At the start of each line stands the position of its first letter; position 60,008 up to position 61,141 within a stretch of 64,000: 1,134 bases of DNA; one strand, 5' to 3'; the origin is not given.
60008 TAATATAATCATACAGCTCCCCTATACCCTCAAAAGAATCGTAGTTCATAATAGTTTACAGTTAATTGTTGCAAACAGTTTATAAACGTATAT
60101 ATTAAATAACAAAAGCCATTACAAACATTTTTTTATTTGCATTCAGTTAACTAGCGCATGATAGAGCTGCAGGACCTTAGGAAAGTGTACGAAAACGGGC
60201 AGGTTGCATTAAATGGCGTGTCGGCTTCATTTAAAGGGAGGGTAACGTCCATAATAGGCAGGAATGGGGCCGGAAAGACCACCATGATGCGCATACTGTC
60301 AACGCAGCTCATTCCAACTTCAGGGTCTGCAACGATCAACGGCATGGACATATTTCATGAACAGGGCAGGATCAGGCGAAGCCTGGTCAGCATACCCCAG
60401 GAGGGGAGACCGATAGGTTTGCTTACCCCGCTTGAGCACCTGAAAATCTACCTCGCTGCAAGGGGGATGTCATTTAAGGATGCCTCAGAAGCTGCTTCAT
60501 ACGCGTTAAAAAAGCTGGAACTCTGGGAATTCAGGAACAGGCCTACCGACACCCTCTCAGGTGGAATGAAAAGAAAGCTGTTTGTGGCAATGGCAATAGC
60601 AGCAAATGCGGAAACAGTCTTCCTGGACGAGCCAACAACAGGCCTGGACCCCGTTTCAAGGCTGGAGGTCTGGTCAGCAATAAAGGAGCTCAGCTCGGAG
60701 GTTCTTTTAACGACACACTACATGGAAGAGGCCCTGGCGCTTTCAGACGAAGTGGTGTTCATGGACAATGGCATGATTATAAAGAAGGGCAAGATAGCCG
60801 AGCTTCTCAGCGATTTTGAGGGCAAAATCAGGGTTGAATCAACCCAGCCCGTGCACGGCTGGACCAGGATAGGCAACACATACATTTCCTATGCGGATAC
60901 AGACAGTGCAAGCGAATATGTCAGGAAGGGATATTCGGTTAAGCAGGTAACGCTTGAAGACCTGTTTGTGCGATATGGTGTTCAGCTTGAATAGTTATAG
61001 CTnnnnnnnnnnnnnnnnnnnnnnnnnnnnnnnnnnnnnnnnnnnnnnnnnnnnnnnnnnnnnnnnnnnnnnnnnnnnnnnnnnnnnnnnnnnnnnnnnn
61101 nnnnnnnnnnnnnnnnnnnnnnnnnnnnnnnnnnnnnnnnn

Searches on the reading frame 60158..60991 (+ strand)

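Call 21: search_protein_families(library=pfam, proteins=[window:60158-60991:+], max_evalue=0.01)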
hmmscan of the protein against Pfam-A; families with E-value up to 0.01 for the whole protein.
window:60158-60991:+ (278 aa): 8 families
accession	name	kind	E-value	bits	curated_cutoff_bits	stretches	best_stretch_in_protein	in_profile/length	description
PF00005.33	ABC_tran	-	6.3e-25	88.8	25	1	26-161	10-137/137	ABC transporter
PF13304.12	AAA_21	-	2.9e-11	44.4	27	1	127-187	232-298/304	AAA domain, putative AbiEii toxin, Type IV TA system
PF02463.25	SMC_N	-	1.5e-05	25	40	0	21-45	18-42/220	RecF/RecN/SMC N terminal domain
PF13604.12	AAA_30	-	0.00075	19.7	27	0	13-50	4-41/191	AAA domain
PF13555.12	AAA_29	-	0.001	19.2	27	1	22-61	16-55/61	P-loop containing region of AAA domain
PF13476.12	AAA_23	-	0.0011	20.1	27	1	25-47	17-39/201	AAA domain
PF13175.12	AAA_15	-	0.0012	19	32.1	0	22-48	18-44/374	AAA ATPase domain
PF04310.18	MukB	-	0.0082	16.3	23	0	28-54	27-53/226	MukB N-terminal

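Call 81: search_protein_families(library=padloc, proteins=[window:60158-60991:+], max_evalue=0.001)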
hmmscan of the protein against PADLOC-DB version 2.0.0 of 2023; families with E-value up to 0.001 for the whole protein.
window:60158-60991:+ (278 aa): 15 families
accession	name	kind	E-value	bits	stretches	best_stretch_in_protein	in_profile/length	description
PDLC04135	mad3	-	2.3e-28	97.8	2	121-205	252-340/374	mads_3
PDLC02980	AriA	-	3.5e-11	41.6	1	128-187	233-298/304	-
PDLC04140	mad8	-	9.9e-08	29.8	1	12-166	11-207/314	mads_8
PDLC04242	PDC-M01A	-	2.8e-05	20.5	1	23-83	212-273/566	-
PDLC04541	PDC-M25A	-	4.7e-05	20.6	0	18-48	13-42/380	-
PDLC00290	PtuA1|PtuA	-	6.4e-05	20.5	1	21-51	17-47/414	AAA ATPase domain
PDLC02914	ATPase-Toprim_I-B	-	9.5e-05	19.7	0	28-50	26-48/443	-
PDLC04735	PDC-M62A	-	9.9e-05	19.5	1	29-69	66-106/633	-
PDLC04213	HEC-02A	-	0.00012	19.8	0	17-49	13-45/337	-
PDLC00269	PtuA1|PtuA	-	0.00028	18.3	1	2-56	6-62/446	AAA ATPase domain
PDLC04235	PDC-M01A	-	0.0003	17.8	1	28-59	187-218/510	-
PDLC04175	HEC-01A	-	0.00039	17.6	0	132-181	248-299/363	-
PDLC04164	AriA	-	0.00047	17.8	0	27-52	27-52/253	-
PDLC02979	AriA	-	0.00049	18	0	22-47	18-43/373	-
PDLC00065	GajA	-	0.00095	16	0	6-51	10-54/670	AAA ATPase domain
